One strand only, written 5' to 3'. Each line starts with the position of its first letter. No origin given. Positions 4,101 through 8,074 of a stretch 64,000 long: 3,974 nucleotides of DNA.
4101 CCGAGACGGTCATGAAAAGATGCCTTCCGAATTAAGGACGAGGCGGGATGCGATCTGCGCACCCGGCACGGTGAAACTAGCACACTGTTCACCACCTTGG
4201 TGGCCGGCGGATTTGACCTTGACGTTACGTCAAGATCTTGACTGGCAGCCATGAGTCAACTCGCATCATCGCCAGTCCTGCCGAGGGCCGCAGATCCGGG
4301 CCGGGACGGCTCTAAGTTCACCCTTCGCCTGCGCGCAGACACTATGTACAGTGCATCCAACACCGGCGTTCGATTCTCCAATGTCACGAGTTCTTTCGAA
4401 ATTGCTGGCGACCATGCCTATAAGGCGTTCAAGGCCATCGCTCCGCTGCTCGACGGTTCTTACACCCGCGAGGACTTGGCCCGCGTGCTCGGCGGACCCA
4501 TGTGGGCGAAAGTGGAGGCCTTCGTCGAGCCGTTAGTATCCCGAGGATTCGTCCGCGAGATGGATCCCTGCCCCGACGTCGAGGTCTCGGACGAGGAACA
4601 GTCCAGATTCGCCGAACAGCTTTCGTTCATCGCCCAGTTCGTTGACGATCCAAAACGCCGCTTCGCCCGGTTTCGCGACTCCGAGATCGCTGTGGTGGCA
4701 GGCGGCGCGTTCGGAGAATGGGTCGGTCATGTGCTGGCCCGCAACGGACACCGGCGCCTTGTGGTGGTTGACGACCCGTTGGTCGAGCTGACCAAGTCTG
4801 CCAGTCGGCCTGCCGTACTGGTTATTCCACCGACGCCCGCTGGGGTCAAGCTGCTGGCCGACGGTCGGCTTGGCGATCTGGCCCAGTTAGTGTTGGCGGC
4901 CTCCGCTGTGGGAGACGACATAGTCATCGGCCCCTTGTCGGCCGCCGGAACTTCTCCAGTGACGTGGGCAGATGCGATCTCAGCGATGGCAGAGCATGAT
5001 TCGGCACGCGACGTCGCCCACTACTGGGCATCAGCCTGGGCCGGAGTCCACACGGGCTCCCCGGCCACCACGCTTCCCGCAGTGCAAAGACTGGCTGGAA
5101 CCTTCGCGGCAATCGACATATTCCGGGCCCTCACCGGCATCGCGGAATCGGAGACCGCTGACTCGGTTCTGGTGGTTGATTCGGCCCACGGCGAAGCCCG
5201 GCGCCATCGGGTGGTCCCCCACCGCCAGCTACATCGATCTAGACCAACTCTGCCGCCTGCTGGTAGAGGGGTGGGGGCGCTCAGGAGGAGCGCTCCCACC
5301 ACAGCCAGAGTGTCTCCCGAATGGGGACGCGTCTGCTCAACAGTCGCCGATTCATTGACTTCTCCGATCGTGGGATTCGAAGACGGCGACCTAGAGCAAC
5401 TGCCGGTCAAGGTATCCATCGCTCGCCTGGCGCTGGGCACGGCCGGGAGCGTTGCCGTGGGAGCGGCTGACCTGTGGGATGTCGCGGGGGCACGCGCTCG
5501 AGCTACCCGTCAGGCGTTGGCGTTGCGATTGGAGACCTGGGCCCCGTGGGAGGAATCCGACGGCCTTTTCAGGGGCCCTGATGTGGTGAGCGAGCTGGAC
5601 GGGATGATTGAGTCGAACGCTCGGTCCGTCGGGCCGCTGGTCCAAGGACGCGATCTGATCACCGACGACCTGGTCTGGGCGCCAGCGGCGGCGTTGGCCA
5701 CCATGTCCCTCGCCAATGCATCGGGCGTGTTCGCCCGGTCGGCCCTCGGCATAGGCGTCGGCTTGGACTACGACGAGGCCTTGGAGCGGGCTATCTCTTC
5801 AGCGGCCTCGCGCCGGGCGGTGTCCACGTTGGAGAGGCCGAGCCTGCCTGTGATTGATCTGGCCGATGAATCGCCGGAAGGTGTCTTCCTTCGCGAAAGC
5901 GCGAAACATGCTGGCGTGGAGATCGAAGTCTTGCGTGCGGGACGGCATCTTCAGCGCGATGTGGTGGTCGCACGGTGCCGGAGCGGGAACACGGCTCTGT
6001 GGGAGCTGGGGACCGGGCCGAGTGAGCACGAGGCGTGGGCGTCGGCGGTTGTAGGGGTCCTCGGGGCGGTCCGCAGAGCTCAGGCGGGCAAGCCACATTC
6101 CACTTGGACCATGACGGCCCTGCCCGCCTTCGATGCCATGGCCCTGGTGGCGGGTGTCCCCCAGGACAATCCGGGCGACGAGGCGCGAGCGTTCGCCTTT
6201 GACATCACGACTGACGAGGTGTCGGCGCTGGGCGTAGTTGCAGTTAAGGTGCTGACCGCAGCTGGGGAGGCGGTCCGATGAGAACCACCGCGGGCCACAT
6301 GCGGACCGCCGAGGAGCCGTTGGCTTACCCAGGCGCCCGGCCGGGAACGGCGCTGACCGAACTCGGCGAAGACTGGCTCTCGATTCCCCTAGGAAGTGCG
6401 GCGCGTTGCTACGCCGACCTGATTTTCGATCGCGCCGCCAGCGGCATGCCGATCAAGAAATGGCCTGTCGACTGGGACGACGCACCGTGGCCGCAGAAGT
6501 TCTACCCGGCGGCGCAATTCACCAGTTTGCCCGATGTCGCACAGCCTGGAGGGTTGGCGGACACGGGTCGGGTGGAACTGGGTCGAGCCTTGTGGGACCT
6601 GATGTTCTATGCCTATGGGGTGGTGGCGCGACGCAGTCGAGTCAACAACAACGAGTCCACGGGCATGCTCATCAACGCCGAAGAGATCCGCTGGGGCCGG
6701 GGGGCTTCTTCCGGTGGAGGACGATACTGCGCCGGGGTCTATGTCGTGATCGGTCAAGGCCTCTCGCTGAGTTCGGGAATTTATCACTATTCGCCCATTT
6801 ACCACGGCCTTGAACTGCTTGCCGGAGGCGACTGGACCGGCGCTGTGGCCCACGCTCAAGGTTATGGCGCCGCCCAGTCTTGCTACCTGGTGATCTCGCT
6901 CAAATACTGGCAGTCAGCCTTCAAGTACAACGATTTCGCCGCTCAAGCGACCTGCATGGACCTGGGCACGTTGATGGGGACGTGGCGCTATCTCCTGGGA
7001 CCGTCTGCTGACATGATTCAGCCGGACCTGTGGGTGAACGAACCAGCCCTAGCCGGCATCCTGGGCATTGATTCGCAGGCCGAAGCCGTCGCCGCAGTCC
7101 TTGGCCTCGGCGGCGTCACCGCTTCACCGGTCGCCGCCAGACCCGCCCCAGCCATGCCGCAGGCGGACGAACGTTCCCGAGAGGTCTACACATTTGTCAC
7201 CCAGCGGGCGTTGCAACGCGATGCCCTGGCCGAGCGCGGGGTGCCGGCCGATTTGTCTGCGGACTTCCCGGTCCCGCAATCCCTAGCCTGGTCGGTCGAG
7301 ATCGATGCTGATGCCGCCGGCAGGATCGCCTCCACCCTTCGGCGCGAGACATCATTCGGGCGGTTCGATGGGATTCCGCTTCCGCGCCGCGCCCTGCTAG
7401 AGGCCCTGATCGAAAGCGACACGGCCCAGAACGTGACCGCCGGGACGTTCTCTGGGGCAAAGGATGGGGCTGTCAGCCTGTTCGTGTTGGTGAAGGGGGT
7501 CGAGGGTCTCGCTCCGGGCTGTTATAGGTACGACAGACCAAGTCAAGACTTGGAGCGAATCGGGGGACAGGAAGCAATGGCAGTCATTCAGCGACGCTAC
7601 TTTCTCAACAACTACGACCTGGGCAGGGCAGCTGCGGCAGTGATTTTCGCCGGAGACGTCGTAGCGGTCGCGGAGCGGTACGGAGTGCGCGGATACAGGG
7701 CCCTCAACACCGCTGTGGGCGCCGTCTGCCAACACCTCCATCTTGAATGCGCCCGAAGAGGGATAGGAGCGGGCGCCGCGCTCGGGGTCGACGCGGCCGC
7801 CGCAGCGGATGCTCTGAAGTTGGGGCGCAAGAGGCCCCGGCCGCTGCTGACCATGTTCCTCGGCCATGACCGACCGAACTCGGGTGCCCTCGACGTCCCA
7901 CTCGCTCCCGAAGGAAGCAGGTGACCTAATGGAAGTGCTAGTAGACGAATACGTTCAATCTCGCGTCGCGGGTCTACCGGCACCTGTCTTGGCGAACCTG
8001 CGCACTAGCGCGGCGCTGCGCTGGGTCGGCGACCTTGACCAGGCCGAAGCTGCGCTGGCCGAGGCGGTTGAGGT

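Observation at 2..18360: Azole + dehydroalanine RiPP gene cluster whose enzyme set fits neither the standard thiopeptide nor the goadsporin layout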

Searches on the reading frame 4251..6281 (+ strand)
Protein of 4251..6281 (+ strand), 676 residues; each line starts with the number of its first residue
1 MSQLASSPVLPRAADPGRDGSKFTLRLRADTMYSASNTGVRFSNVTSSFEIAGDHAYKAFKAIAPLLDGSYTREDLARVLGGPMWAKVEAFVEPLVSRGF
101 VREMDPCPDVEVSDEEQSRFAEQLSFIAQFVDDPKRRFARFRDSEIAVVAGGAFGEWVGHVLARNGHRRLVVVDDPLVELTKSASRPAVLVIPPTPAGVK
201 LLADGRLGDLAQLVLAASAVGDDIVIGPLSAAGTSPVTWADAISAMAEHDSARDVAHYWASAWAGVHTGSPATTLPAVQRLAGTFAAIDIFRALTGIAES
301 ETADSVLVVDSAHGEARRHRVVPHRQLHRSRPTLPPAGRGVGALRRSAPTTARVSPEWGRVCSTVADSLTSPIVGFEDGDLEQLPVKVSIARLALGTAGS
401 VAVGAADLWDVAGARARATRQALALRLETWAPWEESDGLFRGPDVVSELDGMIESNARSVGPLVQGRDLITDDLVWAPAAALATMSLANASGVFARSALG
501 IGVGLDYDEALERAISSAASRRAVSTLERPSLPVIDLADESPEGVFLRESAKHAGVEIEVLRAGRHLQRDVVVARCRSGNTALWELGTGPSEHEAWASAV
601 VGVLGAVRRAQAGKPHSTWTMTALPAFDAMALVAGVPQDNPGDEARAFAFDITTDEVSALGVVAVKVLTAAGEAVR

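Call 3: search_protein_families(library=pfam, proteins=[window:4251-6281:+], max_evalue=0.01)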
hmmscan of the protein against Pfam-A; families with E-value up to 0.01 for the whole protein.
window:4251-6281:+ (676 aa): 1 family
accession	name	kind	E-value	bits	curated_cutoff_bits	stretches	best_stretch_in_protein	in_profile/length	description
PF00899.27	ThiF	-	0.00084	19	28.1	0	138-181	15-58/238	ThiF family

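Call 5: search_protein_families(library=ncbifam, proteins=[window:4251-6281:+], max_evalue=0.01)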
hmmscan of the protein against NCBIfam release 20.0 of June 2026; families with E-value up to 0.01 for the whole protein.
window:4251-6281:+ (676 aa): 2 families
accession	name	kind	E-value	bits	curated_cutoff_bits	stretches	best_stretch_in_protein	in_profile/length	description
TIGR03693.1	ocin_ThiF_like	hypoth_equivalog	1.9e-12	46.2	561.9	1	25-158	10-144/637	putative thiazole-containing bacteriocin maturation protein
TIGR03882.1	cyclo_dehyd_2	equivalog_domain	0.0029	17.8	36.9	1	215-325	4-110/164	TOMM precursor leader peptide-binding protein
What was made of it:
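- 4251..6281 (+): F protein: divergent ocin-ThiF-like docking protein with an N-terminal leader-binding (RRE) domain (676 aa). TIGR03693, E=1.9e-12 (46 bits, far below cut-off); TIGR03882, E=0.003 (call 5).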

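Call 48: search_protein_families(library=pfam, proteins=[window:4251-6281:+], max_evalue=5)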
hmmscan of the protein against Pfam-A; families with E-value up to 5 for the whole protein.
window:4251-6281:+ (676 aa): 1 family
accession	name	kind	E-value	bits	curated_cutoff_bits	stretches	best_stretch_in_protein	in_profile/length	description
PF00899.27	ThiF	-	0.00084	19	28.1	1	138-181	15-58/238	ThiF family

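Call 61: search_solved_structures(query=window:4251-6281:+, max_evalue=1)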
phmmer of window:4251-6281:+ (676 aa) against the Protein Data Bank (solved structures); distinct sequences matched with E-value up to 1: 2.
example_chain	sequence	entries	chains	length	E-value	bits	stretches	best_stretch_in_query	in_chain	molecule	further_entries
8t19_A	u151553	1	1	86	0.0016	20.4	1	25-103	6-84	PbtF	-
8z11_V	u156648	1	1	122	0.15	13.9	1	202-262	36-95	L-iFP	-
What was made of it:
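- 4251..6281 (+): Residues 25-103 match the PbtF RRE, PDB 8T19, E=0.0016 (call 61).
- Checked: Residues 25-103 match the PbtF leader-binding (RRE) domain, PDB 8T19, E=0.0016 (call 61).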

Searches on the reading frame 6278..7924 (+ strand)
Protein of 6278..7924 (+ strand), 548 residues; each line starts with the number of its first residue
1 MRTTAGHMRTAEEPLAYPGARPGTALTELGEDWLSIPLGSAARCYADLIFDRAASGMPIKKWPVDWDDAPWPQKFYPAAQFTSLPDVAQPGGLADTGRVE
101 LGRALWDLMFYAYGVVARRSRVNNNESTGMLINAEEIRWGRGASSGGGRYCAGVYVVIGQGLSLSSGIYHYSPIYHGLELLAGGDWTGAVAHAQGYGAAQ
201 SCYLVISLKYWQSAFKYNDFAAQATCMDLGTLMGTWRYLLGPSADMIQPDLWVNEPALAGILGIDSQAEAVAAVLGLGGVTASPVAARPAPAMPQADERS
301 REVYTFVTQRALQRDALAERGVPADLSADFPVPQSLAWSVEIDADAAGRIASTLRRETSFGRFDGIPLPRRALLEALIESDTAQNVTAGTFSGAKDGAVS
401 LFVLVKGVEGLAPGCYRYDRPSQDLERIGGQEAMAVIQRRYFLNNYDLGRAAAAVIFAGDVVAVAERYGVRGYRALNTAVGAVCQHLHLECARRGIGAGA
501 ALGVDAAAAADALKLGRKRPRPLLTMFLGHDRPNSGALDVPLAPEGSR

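Call 3: search_protein_families(library=pfam, proteins=[window:6278-7924:+], max_evalue=0.01)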
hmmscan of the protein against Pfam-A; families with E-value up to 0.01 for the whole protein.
window:6278-7924:+ (548 aa): 1 family
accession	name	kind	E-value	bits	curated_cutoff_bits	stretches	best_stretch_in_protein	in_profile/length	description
PF00881.29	Nitroreductase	-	6.3e-07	30.2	23.5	1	436-530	70-167/167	Nitroreductase family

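Call 5: search_protein_families(library=ncbifam, proteins=[window:6278-7924:+], max_evalue=0.01)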
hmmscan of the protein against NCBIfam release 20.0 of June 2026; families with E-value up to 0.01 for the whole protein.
window:6278-7924:+ (548 aa): 2 families
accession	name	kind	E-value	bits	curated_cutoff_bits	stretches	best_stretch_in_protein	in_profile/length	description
TIGR03605.1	antibiot_sagB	domain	2.3e-30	105.4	78.4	2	111-242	11-135/173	SagB family peptide dehydrogenase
TIGR04511.1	SagB_rel_DH_2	exception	3.1e-15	56.1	240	2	398-498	233-336/380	putative peptide maturation dehydrogenase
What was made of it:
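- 6278..7924 (+): SagB-type FMN dehydrogenase that oxidises azolines to azoles (548 aa). TIGR03605, 105 bits against a cut-off of 78; Pfam Nitroreductase (calls 3, 5).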
